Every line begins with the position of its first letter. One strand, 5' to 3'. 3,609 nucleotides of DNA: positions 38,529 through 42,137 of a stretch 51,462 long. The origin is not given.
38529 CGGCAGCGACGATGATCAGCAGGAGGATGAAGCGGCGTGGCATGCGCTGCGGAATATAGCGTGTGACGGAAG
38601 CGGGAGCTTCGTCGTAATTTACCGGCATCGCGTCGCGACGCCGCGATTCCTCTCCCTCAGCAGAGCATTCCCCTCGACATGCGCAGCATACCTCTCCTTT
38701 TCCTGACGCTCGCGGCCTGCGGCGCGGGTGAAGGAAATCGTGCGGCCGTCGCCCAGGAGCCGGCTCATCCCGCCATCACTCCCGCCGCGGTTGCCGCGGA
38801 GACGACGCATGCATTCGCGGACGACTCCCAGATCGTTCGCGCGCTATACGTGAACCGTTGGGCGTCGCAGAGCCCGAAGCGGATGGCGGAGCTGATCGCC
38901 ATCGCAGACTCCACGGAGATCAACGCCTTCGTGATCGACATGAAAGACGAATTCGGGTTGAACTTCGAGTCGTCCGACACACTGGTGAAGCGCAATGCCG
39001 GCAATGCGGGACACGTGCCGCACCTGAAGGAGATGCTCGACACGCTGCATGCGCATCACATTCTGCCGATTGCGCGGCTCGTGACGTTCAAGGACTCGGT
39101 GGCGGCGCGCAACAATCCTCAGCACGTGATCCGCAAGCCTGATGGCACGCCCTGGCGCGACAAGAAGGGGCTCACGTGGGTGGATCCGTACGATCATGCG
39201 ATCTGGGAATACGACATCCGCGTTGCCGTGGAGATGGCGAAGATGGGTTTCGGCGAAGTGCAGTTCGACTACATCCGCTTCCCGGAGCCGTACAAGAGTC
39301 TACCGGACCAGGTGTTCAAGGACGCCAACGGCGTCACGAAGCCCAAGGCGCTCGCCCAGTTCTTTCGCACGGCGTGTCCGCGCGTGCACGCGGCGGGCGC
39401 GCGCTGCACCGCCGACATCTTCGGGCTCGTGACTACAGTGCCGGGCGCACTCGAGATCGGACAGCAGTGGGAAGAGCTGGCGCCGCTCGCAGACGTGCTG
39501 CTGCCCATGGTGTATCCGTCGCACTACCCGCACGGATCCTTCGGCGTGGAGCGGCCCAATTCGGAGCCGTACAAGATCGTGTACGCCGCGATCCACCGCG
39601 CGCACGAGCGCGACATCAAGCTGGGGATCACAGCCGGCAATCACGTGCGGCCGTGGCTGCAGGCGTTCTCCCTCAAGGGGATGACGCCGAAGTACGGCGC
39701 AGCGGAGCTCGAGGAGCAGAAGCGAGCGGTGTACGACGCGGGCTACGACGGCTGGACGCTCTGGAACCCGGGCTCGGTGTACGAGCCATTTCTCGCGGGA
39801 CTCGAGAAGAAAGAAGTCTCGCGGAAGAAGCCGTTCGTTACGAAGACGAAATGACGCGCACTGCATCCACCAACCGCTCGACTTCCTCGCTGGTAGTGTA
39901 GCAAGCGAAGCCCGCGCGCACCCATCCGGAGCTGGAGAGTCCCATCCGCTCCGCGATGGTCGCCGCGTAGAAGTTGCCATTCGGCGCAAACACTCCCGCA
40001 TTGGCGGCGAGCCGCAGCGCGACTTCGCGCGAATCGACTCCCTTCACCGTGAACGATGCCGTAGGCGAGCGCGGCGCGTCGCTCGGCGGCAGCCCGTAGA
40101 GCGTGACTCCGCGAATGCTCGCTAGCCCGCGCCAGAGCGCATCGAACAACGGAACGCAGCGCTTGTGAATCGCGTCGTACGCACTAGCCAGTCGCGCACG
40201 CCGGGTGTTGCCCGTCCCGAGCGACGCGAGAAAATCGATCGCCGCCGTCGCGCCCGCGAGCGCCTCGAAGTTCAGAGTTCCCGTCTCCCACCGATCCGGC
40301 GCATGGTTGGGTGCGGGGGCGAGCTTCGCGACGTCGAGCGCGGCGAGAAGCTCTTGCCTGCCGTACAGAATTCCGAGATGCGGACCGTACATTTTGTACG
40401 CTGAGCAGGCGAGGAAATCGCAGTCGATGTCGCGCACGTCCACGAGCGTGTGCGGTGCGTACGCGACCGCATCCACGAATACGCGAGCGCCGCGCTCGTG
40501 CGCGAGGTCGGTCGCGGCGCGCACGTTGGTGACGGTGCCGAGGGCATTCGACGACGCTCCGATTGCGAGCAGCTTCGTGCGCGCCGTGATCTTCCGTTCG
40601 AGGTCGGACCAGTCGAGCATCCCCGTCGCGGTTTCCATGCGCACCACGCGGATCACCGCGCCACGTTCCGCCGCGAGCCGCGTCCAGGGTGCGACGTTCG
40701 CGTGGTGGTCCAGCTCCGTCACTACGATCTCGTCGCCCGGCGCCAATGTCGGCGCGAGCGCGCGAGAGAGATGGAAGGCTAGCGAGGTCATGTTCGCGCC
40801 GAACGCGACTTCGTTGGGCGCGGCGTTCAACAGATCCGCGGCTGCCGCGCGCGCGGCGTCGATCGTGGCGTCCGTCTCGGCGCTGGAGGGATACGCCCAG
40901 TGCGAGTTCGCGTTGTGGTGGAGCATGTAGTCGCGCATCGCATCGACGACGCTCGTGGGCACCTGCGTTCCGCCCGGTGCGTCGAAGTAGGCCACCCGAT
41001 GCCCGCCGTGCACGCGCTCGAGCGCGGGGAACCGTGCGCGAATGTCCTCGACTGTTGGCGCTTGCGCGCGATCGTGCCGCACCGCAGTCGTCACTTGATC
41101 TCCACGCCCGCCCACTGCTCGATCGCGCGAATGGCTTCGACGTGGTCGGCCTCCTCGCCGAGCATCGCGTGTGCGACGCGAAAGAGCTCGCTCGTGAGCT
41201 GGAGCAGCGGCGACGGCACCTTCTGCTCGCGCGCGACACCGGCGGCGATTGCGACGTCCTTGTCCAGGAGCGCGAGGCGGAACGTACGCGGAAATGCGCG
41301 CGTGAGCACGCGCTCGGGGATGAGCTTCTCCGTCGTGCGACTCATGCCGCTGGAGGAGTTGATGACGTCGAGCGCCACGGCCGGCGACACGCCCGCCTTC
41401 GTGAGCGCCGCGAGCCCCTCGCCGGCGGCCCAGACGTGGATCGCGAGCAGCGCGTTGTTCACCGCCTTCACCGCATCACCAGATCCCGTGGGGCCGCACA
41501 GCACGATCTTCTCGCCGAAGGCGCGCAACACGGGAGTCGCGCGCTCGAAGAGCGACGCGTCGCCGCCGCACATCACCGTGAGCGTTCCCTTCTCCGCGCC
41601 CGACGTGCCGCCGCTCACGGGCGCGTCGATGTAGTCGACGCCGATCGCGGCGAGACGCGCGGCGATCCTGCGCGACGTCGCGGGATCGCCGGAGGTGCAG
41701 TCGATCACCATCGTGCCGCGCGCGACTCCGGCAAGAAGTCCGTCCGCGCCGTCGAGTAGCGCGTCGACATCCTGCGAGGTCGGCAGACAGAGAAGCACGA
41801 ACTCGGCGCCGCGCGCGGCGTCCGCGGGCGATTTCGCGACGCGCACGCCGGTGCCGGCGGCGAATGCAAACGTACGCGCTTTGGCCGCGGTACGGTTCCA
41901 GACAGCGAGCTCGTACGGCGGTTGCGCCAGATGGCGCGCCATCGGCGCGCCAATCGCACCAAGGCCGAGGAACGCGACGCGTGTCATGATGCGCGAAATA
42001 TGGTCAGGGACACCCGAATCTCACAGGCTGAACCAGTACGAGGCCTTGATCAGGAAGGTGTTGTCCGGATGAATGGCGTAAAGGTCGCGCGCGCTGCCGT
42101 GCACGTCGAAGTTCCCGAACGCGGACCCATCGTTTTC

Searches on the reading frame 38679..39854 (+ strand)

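Call 20: search_protein_families(library=pfam, proteins=[window:38679-39854:+], max_evalue=0.001)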
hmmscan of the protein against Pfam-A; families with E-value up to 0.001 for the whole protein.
window:38679-39854:+ (391 aa): 1 family
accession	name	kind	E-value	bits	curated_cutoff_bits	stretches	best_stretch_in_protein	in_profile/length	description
PF13200.12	DUF4015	-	3e-93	312.8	27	1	55-368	1-313/313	Putative glycosyl hydrolase domain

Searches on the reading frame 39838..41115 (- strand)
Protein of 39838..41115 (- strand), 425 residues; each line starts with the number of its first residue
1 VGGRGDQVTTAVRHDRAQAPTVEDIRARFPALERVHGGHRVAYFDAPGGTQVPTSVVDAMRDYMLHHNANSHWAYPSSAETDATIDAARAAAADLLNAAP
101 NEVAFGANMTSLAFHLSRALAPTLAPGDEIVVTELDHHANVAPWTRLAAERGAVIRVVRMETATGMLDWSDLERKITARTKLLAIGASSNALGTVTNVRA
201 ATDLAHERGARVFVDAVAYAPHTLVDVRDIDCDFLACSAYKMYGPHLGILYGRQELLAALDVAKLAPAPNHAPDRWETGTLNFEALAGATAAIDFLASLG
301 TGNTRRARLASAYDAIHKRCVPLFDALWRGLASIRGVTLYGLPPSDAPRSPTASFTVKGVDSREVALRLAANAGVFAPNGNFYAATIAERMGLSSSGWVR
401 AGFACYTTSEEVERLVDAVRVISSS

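Call 6: search_protein_families(library=pfam, proteins=[window:39838-41115:-], max_evalue=0.01)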
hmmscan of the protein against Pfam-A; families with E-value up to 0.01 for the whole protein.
window:39838-41115:- (425 aa): 4 families
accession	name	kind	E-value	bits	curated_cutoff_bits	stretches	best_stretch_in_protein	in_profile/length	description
PF00266.25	Aminotran_5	-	1.2e-69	235.5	21.5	1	43-415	2-371/371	Aminotransferase class-V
PF01053.26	Cys_Met_Meta_PP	-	2.1e-06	27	27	1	118-251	82-208/381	Cys/Met metabolism PLP-dependent enzyme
PF01041.23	DegT_DnrJ_EryC1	-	2.2e-05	24.3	19.8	1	110-216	48-146/360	DegT/DnrJ/EryC1/StrS aminotransferase family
PF01212.27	Beta_elim_lyase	-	0.0023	17.8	27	1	123-216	67-169/288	Beta-eliminating lyase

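Call 7: search_protein_families(library=ncbifam, proteins=[window:39838-41115:-], max_evalue=0.01)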
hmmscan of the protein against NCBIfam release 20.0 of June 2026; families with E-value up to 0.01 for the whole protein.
window:39838-41115:- (425 aa): 47 families (the best 25 are shown)
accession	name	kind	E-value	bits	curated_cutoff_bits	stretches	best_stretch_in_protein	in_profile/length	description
TIGR01976.1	am_tr_V_VC1184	hypoth_equivalog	8.5e-133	443.5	352.35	1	21-419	2-401/401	cysteine desulfurase-like protein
TIGR01979.1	sufS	subfamily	9.7e-74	248.6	475.1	1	24-422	2-398/403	SufS family cysteine desulfurase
NF041166.1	f2_encap_cargo1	exception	4.7e-67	227.5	800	1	12-420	217-621/623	family 2A encapsulin nanocompartment cargo protein cysteine desulfurase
NF006791.0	PRK09295.1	equivalog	1.9e-54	185.3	661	1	21-422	4-401/406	cysteine desulfurase SufS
NF008126.0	PRK10874.1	equivalog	1.5e-48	165.9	607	1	23-420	7-393/401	cysteine desulfurase CsdA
TIGR03392.1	FeS_syn_CsdA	equivalog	1.8e-48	165.7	493.6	1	23-420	4-390/398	cysteine desulfurase CsdA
TIGR01977.1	am_tr_V_EF2568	hypoth_equivalog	4e-40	138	377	1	43-421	2-375/376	cysteine desulfurase family protein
TIGR03402.1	FeS_nifS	equivalog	3.4e-30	105.1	530.75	1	43-297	2-250/379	cysteine desulfurase NifS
NF040779.1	Sec_lyase_SclA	exception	6.9e-29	100.9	525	2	53-241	13-198/378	selenocysteine lyase SclA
TIGR03235.1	DNA_S_dndA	equivalog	2.7e-23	82.9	480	1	43-307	1-266/353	cysteine desulfurase DndA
NF010611.0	PRK14012.1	equivalog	7.8e-22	77.8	548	1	42-420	7-376/406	IscS subfamily cysteine desulfurase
TIGR02006.1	IscS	equivalog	7.3e-19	68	643.2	1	43-419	6-371/402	IscS subfamily cysteine desulfurase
NF002806.0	PRK02948.1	subfamily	2.7e-16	59.6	304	1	77-423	37-372/381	IscS subfamily cysteine desulfurase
TIGR03403.1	nifS_epsilon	equivalog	4e-14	52.2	587.7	1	43-294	2-251/382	NifS family cysteine desulfurase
NF005976.0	PRK08064.1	equivalog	7e-08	31.8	627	1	69-252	40-210/390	cystathionine beta-lyase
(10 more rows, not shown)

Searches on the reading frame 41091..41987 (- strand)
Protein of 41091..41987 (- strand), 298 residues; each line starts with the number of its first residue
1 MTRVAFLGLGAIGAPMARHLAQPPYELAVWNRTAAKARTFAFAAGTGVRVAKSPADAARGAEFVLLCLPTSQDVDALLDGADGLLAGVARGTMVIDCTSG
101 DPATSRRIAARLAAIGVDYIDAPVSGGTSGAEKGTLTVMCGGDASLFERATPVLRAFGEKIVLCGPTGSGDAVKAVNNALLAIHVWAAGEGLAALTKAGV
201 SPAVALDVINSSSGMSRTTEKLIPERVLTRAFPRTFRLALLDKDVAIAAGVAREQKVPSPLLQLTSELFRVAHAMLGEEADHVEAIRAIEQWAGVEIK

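Call 6: search_protein_families(library=pfam, proteins=[window:41091-41987:-], max_evalue=0.01)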
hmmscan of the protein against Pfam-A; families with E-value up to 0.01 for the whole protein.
window:41091-41987:- (298 aa): 7 families
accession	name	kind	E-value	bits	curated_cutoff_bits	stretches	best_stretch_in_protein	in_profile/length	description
PF03446.21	NAD_binding_2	-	1.5e-48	165.3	21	1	3-165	1-161/161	NAD binding domain of 6-phosphogluconate dehydrogenase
PF14833.11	NAD_binding_11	-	4e-39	134.1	30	1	168-288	1-121/122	NAD-binding of NADP-dependent 3-hydroxyisobutyrate dehydrogenase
PF03807.23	F420_oxidored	-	8e-09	36.4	21.6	1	3-99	1-93/94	NADP oxidoreductase coenzyme F420-dependent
PF02826.25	2-Hacid_dh_C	-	0.00012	21.9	25.1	1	3-101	38-130/178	D-isomer specific 2-hydroxyacid dehydrogenase, NAD binding domain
PF03435.24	Sacchrp_dh_NADP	-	0.001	19.8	25.1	0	4-62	1-60/129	Saccharopine dehydrogenase NADP binding domain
PF01488.26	Shikimate_DH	-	0.0061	17.1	24.3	0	3-44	14-56/138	Shikimate / quinate 5-dehydrogenase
PF02558.23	ApbA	-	0.0095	16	22.2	0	4-78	1-84/150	Ketopantoate reductase PanE/ApbA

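Call 7: search_protein_families(library=ncbifam, proteins=[window:41091-41987:-], max_evalue=0.01)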
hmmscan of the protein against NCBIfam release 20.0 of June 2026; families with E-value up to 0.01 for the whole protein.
window:41091-41987:- (298 aa): 14 families
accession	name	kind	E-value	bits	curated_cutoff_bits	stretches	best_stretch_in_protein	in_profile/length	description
TIGR01505.1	tartro_sem_red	equivalog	1.8e-60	204.7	340.75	1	3-296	1-290/291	2-hydroxy-3-oxopropionate reductase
TIGR01692.1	HIBADH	equivalog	3.5e-57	193.9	291.6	1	6-277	1-275/288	3-hydroxyisobutyrate dehydrogenase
NF008592.0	PRK11559.1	equivalog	5.1e-55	186.8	397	1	2-298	3-295/296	2-hydroxy-3-oxopropionate reductase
NF043037.1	ThreonDh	equivalog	1.3e-44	152.9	350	1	3-287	4-285/297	L-threonate dehydrogenase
NF012005.0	PRK15461.1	equivalog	1.5e-44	152.4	348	1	1-295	1-292/298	sulfolactaldehyde 3-reductase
NF011633.0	PRK15059.1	equivalog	1.5e-42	145.7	451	1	3-293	2-287/292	2-hydroxy-3-oxopropionate reductase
NF007161.0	PRK09599.1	subfamily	4.9e-22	78.5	271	1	4-197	3-196/302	NADP-dependent phosphogluconate dehydrogenase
TIGR00872.1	gnd_rel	equivalog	2e-20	73.2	297.2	1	4-221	3-196/299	phosphogluconate dehydrogenase (NAD(+)-dependent, decarboxylating)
NF006765.0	PRK09287.1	equivalog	6.4e-15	55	413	1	3-179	5-188/476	NADP-dependent phosphogluconate dehydrogenase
TIGR00873.1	gnd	equivalog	1.5e-12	47.1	426.7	1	4-179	2-184/467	decarboxylating NADP(+)-dependent phosphogluconate dehydrogenase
NF005694.0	PRK07502.1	equivalog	2e-06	27.3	409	1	2-134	7-137/310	prephenate/arogenate dehydrogenase family protein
NF005091.0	PRK06522.2-2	equivalog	0.0012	18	252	1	2-77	2-87/302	2-dehydropantoate 2-reductase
NF006409.0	PRK08655.1-3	equivalog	0.0028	17.3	310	1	4-135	3-127/290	prephenate dehydrogenase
NF005105.0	PRK06545.1-3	equivalog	0.003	16.4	524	1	4-82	5-84/367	prephenate dehydrogenase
